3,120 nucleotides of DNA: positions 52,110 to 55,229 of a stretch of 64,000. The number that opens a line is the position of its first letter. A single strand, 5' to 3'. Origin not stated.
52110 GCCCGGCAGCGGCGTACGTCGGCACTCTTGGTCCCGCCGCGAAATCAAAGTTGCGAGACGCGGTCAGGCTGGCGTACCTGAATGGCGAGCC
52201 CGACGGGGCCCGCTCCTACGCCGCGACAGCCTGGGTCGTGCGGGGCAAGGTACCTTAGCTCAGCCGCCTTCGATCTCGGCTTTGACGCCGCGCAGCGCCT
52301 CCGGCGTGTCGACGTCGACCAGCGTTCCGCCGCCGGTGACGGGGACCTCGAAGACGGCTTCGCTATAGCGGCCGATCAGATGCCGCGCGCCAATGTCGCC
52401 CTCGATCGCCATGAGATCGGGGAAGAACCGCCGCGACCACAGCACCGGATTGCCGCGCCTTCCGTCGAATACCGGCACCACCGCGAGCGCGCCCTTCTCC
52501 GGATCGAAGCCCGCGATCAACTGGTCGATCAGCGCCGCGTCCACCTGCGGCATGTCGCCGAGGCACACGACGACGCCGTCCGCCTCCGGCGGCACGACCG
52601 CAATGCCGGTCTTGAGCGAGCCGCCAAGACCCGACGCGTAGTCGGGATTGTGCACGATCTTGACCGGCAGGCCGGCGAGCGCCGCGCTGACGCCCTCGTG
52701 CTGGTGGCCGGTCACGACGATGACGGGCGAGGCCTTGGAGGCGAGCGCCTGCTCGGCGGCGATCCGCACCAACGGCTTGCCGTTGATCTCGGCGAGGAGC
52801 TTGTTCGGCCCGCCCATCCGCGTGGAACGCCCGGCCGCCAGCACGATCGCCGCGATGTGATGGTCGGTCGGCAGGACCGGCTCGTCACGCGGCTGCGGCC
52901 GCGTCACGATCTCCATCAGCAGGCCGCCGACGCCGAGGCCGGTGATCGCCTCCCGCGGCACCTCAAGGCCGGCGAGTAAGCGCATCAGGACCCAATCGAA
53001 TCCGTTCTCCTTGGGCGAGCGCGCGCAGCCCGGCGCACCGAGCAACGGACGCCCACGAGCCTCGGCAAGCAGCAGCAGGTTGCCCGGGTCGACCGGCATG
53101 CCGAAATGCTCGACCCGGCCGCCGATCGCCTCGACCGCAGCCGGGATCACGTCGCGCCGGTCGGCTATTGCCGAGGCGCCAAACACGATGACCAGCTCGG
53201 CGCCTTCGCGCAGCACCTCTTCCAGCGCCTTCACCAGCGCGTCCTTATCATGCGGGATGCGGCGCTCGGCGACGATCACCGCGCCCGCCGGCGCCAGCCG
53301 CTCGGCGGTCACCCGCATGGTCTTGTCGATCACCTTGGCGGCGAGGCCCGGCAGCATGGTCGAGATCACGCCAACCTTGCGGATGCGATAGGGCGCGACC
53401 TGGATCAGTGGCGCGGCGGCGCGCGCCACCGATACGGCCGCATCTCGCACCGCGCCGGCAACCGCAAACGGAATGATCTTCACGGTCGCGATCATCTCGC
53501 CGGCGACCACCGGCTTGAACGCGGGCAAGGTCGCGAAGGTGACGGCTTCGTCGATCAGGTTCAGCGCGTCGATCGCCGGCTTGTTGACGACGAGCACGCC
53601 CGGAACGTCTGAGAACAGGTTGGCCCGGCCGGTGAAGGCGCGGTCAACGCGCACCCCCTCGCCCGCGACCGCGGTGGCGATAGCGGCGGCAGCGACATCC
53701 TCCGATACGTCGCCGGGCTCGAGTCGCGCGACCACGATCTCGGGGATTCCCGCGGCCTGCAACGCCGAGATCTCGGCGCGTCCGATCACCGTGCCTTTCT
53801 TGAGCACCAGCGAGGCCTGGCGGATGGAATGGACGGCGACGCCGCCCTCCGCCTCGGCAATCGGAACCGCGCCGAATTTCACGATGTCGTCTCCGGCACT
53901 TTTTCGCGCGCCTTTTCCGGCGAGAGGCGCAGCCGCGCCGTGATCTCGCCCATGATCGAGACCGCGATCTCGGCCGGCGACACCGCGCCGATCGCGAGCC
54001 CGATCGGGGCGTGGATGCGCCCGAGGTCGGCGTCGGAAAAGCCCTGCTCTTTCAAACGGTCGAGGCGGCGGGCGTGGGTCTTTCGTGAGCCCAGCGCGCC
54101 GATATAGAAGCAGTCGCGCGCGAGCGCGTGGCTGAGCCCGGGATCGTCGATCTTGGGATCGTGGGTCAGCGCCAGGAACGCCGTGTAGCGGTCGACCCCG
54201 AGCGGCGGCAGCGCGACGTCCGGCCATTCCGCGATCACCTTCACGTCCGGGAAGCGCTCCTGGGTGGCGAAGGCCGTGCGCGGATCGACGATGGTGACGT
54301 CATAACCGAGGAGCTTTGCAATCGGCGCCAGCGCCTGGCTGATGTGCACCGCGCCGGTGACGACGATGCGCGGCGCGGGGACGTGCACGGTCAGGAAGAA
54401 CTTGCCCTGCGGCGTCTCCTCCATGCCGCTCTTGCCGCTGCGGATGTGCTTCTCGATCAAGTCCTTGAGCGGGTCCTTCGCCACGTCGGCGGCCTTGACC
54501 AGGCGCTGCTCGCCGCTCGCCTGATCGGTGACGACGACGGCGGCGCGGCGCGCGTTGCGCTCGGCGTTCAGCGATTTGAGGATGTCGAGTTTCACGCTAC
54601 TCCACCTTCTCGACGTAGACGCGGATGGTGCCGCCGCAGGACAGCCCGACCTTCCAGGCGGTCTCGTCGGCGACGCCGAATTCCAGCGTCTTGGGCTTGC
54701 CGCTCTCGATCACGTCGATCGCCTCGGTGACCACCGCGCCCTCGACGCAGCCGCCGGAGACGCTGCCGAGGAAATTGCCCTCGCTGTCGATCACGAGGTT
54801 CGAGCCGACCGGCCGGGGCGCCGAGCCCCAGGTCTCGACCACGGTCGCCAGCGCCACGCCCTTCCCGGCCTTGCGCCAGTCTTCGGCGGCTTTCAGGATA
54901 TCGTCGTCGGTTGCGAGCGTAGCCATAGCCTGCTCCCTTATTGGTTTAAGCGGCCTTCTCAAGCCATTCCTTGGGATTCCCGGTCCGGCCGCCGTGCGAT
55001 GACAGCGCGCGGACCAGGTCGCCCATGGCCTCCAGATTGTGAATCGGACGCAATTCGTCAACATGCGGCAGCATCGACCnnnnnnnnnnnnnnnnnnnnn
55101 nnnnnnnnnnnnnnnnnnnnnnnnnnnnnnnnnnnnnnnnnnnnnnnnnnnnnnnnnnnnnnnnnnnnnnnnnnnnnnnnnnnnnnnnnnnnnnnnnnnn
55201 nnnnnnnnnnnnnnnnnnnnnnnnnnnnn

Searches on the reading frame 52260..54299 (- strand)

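Call 66: search_protein_families(library=pfam, max_evalue=0.001, proteins=[window:52260-54299:-])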
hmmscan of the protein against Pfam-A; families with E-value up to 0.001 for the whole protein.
window:52260-54299:- (679 aa): 4 families
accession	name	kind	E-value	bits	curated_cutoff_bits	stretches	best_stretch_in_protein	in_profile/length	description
PF12804.13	NTP_transf_3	-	8.7e-41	140.2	27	1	484-646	1-158/160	MobA-like NTP transferase domain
PF01128.25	IspD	-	1.9e-09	38.1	27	1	482-612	1-132/221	2-C-methyl-D-erythritol 4-phosphate cytidylyltransferase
PF00994.29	MoCF_biosynth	-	5.8e-07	29.8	26.6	1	319-428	10-129/144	Probable molybdopterin binding domain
PF02348.25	CTP_transf_3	-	2.2e-06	28.1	22.6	1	483-595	1-111/217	Cytidylyltransferase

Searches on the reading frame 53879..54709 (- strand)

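Call 66: search_protein_families(library=pfam, max_evalue=0.001, proteins=[window:53879-54709:-])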
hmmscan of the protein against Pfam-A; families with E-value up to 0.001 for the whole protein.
window:53879-54709:- (276 aa): 1 family
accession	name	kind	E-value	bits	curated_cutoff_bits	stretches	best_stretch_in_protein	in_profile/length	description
PF13478.12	XdhC_C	-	2.5e-44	151.2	29.7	1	115-256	1-125/125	XdhC Rossmann domain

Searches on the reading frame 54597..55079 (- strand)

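Call 66: search_protein_families(library=pfam, max_evalue=0.001, proteins=[window:54597-55079:-])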
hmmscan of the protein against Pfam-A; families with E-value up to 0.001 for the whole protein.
window:54597-55079:- (160 aa): 1 family
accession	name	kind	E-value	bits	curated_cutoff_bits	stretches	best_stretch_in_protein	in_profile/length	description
PF02625.21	XdhC_CoxI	-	8e-26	90.2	24.3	1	68-135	1-68/68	XdhC and CoxI family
